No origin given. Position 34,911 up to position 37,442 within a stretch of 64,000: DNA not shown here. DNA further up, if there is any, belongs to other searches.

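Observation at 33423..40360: Three paralogous ATPgrasp_ST amidoligases, two of them tandem pseudo-domain plus active-domain proteins from internal duplication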

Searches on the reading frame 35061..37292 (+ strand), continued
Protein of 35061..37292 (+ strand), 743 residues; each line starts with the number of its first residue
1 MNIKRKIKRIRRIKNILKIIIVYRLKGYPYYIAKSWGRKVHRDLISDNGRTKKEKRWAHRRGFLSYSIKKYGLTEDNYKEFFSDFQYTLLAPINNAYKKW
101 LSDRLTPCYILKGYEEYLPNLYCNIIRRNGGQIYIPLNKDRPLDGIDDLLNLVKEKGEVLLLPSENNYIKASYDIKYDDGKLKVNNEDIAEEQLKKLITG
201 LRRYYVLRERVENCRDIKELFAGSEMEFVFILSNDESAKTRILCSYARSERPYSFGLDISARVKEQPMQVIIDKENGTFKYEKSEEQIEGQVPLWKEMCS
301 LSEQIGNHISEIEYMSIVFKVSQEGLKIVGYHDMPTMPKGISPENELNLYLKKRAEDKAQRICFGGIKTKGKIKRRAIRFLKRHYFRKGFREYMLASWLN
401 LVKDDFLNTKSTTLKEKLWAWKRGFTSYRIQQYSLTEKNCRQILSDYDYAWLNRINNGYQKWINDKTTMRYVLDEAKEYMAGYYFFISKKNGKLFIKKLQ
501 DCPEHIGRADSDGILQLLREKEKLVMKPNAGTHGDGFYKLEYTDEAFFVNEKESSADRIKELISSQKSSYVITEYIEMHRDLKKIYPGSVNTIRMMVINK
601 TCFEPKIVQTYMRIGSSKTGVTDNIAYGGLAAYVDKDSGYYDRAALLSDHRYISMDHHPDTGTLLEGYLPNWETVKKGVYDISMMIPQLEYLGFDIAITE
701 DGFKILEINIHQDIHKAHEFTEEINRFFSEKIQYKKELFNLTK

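Call 39: fold_search(model_id=the predicted structure, library=pdb)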
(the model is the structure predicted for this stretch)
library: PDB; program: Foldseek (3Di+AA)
matches with E <= 10: 1007; with E <= 0.001: 189
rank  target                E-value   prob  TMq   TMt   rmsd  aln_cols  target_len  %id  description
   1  8e1h_A                1.5e-05  1.00  0.18  0.35  11.0       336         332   10  Asp1 kinase in complex with ADP Mg 5-IP7 (released 2022-11-30)
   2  5dou_B                1.7e-05  0.99  0.18  0.11  27.9       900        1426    9  Crystal Structure of Human Carbamoyl phosphate synthetase I (CPS1), ligand-bound form (released 2015-12-09)
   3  3vpb_B                2.0e-05  1.00  0.22  0.51   6.7       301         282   17  ArgX from Sulfolobus tokodaii complexed with LysW/Glu/ADP/Mg/Zn/Sulfate (released 2013-02-27)
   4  3r23_A                2.1e-05  1.00  0.22  0.48   6.9       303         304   13  Crystal Structure of D-alanine--D-Alanine Ligase from Bacillus anthracis (released 2011-03-30)
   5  3vpd_A                2.5e-05  1.00  0.22  0.52   5.8       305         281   14  LysX from Thermus thermophilus complexed with AMP-PNP (released 2013-02-27)
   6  8e1v_A                2.5e-05  1.00  0.19  0.37  11.0       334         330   11  Asp1 kinase in complex with ADPNP Mg IP6 (released 2022-11-30)
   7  9yx2_A                2.8e-05  1.00  0.21  0.25   6.2       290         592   10  Structure of the long chain acyl-CoA carboxylase complex from Mycobacterium smegmatis with ATP, bicarbonate, and propi (released 2025-11-26)
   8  8e1i_A                3.3e-05  1.00  0.19  0.36  10.4       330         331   10  Asp1 kinase in complex with ATP Mg 5-IP7 (released 2022-11-30)
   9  1bxr_A                3.6e-05  1.00  0.22  0.16  27.6       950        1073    8  STRUCTURE OF CARBAMOYL PHOSPHATE SYNTHETASE COMPLEXED WITH THE ATP ANALOG AMPPNP (released 1999-04-20)
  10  1jdb_K                3.8e-05  1.00  0.21  0.15  27.1       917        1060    8  CARBAMOYL PHOSPHATE SYNTHETASE FROM ESCHERICHIA COLI (released 1998-06-17)
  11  3vpb_A                4.2e-05  1.00  0.22  0.51   6.7       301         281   17  ArgX from Sulfolobus tokodaii complexed with LysW/Glu/ADP/Mg/Zn/Sulfate (released 2013-02-27)
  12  5zct_A                4.2e-05  1.00  0.20  0.45   7.8       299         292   13  The crystal structure of the poly-alpha-L-glutamate peptides synthetase RimK at 2.05 angstrom resolution. (released 2018-07-25)
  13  8ynq_A                5.6e-05  1.00  0.20  0.34   7.1       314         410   11  ATP-grasp peptide ligase from Streptomyces (released 2025-02-19)
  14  7qyr_A                6.1e-05  1.00  0.21  0.47   7.7       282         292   12  Crystal structure of RimK from Pseudomonas aeruginosa PAO1 (released 2022-10-05)
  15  5dou_D                6.4e-05  0.97  0.18  0.10  27.4       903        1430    9  Crystal Structure of Human Carbamoyl phosphate synthetase I (CPS1), ligand-bound form (released 2015-12-09)
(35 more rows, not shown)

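Call 52: find_encoding_contigs(protein=P0035, flank=10000, max_places=1)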
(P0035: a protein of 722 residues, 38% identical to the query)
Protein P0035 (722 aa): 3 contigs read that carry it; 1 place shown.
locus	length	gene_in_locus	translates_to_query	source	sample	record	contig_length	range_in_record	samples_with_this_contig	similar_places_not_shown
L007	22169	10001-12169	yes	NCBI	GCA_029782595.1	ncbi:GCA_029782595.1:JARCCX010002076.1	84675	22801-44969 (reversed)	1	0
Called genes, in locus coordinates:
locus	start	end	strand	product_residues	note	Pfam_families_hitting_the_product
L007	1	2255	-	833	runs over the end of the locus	PF02384:N6_Mtase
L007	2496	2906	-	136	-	PF01243:PNPOx_N (weak), PF16242:Pyrid_ox_like (weak)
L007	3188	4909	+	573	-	PF00342:PGI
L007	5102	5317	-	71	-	-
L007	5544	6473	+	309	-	PF13302:Acetyltransf_3 (faint), PF13527:Acetyltransf_9 (faint), PF13673:Acetyltransf_10 (faint), PF00583:Acetyltransf_1, PF13508:Acetyltransf_7 (weak)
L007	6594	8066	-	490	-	PF00005:ABC_tran, PF13555:AAA_29 (weak)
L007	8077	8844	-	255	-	PF01061:ABC2_membrane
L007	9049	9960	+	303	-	PF01501:Glyco_transf_8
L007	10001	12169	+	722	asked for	PF14397:ATPgrasp_ST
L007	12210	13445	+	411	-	PF01210:NAD_Gly3P_dh_N (weak), PF02558:ApbA (weak), PF02317:Octopine_DH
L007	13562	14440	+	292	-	PF14305:ATPgrasp_TupA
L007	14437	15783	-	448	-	PF03721:UDPG_MGDP_dh_N, PF00984:UDPG_MGDP_dh, PF03720:UDPG_MGDP_dh_C (weak)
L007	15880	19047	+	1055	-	PF09587:PGA_cap, PF08245:Mur_ligase_M, PF02875:Mur_ligase_C, PF13306:LRR_5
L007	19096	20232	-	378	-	PF13439:Glyco_transf_4 (weak), PF00534:Glycos_transf_1, PF13692:Glyco_trans_1_4, PF20706:GT4-conflict (weak)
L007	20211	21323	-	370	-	PF13477:Glyco_trans_4_2 (weak), PF13439:Glyco_transf_4, PF13579:Glyco_trans_4_4, PF00534:Glycos_transf_1, PF13692:Glyco_trans_1_4, PF13524:Glyco_trans_1_2 (weak)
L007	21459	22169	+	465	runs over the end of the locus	PF13727:CoA_binding_3, PF02397:Bac_transf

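Call 53: find_encoding_contigs(protein=P0089, flank=10000, max_places=1)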
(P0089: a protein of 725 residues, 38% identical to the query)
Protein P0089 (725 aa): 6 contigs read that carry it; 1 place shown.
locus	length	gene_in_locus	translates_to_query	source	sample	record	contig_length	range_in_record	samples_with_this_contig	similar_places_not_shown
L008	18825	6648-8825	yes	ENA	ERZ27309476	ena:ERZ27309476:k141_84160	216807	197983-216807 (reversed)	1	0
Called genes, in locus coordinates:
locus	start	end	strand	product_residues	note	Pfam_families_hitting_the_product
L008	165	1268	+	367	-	PF04464:Glyphos_transf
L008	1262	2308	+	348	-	PF14397:ATPgrasp_ST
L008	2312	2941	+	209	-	PF12804:NTP_transf_3 (weak)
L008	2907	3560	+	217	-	PF13483:Lactamase_B_3, PF12706:Lactamase_B_2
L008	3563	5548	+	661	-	PF14397:ATPgrasp_ST, PF14398:ATPgrasp_YheCD (weak)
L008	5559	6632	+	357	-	PF00070:Pyr_redox (faint), PF02558:ApbA, PF02317:Octopine_DH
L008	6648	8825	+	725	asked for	PF14397:ATPgrasp_ST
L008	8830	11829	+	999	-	PF09587:PGA_cap, PF08245:Mur_ligase_M, PF02875:Mur_ligase_C, PF13306:LRR_5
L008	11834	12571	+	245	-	PF02557:VanY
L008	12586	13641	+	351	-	PF01820:Dala_Dala_lig_N, PF02786:CPSase_L_D2, PF07478:Dala_Dala_lig_C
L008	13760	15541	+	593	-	PF07679:I-set (weak), PF13927:Ig_3 (weak)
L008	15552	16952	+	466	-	PF03816:LytR_cpsA_psr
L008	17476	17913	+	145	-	PF13328:HD_4 (weak)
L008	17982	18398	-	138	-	PF13556:HTH_30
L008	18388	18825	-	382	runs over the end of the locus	PF07905:PucR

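Call 54: find_encoding_contigs(protein=P0018, flank=10000, max_places=1)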
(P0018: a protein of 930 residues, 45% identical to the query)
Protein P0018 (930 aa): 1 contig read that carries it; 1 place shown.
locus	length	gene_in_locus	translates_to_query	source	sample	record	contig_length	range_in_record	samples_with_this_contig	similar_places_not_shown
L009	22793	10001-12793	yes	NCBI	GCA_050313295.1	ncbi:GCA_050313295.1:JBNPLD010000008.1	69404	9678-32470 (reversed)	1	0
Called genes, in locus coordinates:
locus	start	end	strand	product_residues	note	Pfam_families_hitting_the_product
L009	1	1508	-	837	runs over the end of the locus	PF03477:ATP-cone, PF00317:Ribonuc_red_lgN, PF02867:Ribonuc_red_lgC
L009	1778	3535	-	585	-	PF00501:AMP-binding, PF23562:AMP-binding_C_3 (faint)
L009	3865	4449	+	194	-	PF08876:DUF1836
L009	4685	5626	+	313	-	PF00665:rve, PF13683:rve_3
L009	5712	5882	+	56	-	-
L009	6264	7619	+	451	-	PF02397:Bac_transf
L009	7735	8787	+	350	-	PF04464:Glyphos_transf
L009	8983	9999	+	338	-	PF14397:ATPgrasp_ST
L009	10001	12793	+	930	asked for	PF14397:ATPgrasp_ST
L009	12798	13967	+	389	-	PF05222:AlaDh_PNT_N, PF03446:NAD_binding_2 (faint), PF03807:F420_oxidored (faint), PF01262:AlaDh_PNT_C, PF01488:Shikimate_DH (weak), PF02826:2-Hacid_dh_C (weak)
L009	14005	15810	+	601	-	PF14397:ATPgrasp_ST, PF14398:ATPgrasp_YheCD (faint)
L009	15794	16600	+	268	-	PF01061:ABC2_membrane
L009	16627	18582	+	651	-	PF13855:LRR_8 (faint), PF13306:LRR_5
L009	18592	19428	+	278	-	-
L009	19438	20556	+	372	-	-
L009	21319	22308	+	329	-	PF03816:LytR_cpsA_psr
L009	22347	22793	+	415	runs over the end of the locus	PF09587:PGA_cap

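Call 57: search_solved_structures(query=L009:12798-13967:+, max_evalue=0.001)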
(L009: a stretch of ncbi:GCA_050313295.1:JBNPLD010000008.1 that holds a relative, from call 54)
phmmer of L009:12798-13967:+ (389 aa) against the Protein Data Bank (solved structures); distinct sequences matched with E-value up to 0.001: 25.
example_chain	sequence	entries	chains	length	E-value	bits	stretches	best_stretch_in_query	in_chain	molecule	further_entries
9unz_A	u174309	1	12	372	3e-72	246.9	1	1-359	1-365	Alanine dehydrogenase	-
8hye_A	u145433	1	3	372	3.3e-72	246.8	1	1-359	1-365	Alanine dehydrogenase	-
8hyh_A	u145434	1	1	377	1.6e-68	234.7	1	2-365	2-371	Alanine dehydrogenase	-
2eez_A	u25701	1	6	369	1.8e-66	228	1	1-364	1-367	Alanine dehydrogenase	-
2vhw_A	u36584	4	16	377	2.7e-62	214.2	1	1-365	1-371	ALANINE DEHYDROGENASE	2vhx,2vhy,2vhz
2voe_A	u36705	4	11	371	3.8e-62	213.7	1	1-364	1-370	ALANINE DEHYDROGENASE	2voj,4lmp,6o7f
2vhv_A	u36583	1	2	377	1.4e-61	211.9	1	1-365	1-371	ALANINE DEHYDROGENASE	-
1pjb_A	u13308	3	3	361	1.6e-57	198.5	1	1-336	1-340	L-ALANINE DEHYDROGENASE | PROTEIN (L-ALANINE DEHYDROGENASE)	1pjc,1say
9vae_A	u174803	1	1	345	1.8e-36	129.2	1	13-320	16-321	alanine dehydrogenase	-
9wns_A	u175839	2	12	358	2.1e-36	129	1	13-320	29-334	alanine dehydrogenase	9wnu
1nm5_A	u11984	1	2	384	9.3e-21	77.5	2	1-189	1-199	NAD(P) transhydrogenase subunit alpha part 1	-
1f8g_A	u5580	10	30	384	2.2e-20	76.3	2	1-189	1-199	NICOTINAMIDE NUCLEOTIDE TRANSHYDROGENASE | PROTON-TRANSLOCATING NICOTINAMIDE NUCLEOTIDE TRANSHYDROGENASE SUBUNIT PNTAA | nicotinamide nucleotide Transhydrogenas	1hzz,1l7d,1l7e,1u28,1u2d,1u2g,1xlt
1ptj_A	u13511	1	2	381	2.5e-20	76.1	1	1-346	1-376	NAD(P) transhydrogenase subunit alpha part 1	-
2frd_A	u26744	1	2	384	2.8e-20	75.9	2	1-189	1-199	NAD(P) transhydrogenase subunit alpha part 1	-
2fsv_A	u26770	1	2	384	2.9e-20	75.9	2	1-189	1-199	NAD(P) transhydrogenase subunit alpha part 1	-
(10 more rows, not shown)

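Call 58: search_protein_families(library=ncbifam, proteins=[L009:12798-13967:+, L009:18592-19428:+, L009:19438-20556:+, L009:16627-18582:+], max_evalue=0.001)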
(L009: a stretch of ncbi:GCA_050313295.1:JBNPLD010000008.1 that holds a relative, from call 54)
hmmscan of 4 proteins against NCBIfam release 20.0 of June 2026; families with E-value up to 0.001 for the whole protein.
L009:12798-13967:+ (389 aa): 10 families
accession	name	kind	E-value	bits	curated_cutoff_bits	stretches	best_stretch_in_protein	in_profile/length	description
TIGR00518.1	alaDH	equivalog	3.3e-84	283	391.85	1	1-364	1-369/370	alanine dehydrogenase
NF006942.0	PRK09424.1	equivalog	5.6e-35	121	383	2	1-190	1-193/510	Re/Si-specific NAD(P)(+) transhydrogenase subunit alpha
TIGR00561.1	pntA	equivalog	1.2e-29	103.4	444.4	2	2-190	1-192/511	Re/Si-specific NAD(P)(+) transhydrogenase subunit alpha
NF006162.0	PRK08306.1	equivalog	1.5e-06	27.7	261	1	164-264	156-245/297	dipicolinate synthase subunit DpsA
NF001319.0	PRK00258.3-3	equivalog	5.6e-05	22.3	252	1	162-233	122-192/279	shikimate dehydrogenase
TIGR02853.1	spore_dpaA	equivalog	0.00011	21.6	319.65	1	164-265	153-243/287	dipicolinic acid synthetase subunit A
NF001314.0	PRK00258.2-2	equivalog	0.00011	21.4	248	1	163-239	126-204/290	shikimate dehydrogenase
NF000744.0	PRK00045.1-3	equivalog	0.00023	20.2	429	1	158-262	181-287/447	glutamyl-tRNA reductase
TIGR01809.1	Shik-DH-AROM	equivalog_domain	0.00028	20.1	196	1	163-234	126-199/282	shikimate dehydrogenase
TIGR03911.1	pyrrolys_PylD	equivalog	0.0005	19.3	150.05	1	160-221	143-203/266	3-methylornithyl-N6-L-lysine dehydrogenase PylD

L009:18592-19428:+ (278 aa): 0 families

L009:19438-20556:+ (372 aa): 0 families

L009:16627-18582:+ (651 aa): 2 families
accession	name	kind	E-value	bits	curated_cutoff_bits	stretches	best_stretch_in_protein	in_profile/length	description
NF047961.1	adhesin_HupY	equivalog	2.4e-12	45.8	1250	2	494-570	175-250/978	leucine-rich repeat adhesin HupY/LrrG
TIGR01143.1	murF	subfamily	2.4e-05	23.5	288.6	1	77-326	44-289/418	UDP-N-acetylmuramoyl-tripeptide--D-alanyl-D-alanine ligase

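Call 64: find_encoding_contigs(protein=P0057, flank=10000, max_places=1)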
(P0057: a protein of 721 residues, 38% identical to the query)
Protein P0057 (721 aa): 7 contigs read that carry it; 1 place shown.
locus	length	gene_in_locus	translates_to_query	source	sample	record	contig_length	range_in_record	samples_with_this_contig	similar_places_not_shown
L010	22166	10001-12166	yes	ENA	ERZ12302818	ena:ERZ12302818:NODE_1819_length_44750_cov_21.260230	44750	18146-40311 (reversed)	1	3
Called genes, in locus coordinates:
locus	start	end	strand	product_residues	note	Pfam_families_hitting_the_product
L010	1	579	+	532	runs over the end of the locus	-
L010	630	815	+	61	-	-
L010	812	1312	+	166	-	-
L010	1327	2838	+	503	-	PF00004:AAA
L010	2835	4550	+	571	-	-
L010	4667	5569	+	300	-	PF02397:Bac_transf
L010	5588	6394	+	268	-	PF01061:ABC2_membrane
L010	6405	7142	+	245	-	PF00005:ABC_tran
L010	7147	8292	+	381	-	PF04464:Glyphos_transf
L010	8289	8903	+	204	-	-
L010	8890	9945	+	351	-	PF14397:ATPgrasp_ST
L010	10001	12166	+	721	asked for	PF14397:ATPgrasp_ST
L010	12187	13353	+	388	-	PF05222:AlaDh_PNT_N, PF01262:AlaDh_PNT_C, PF01488:Shikimate_DH (weak), PF02826:2-Hacid_dh_C (weak)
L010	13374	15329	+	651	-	PF08245:Mur_ligase_M, PF02875:Mur_ligase_C, PF13306:LRR_5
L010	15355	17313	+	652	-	PF14397:ATPgrasp_ST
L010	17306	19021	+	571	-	-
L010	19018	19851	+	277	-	-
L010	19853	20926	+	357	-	PF03816:LytR_cpsA_psr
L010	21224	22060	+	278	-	PF00753:Lactamase_B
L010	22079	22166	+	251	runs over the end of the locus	PF09359:VTC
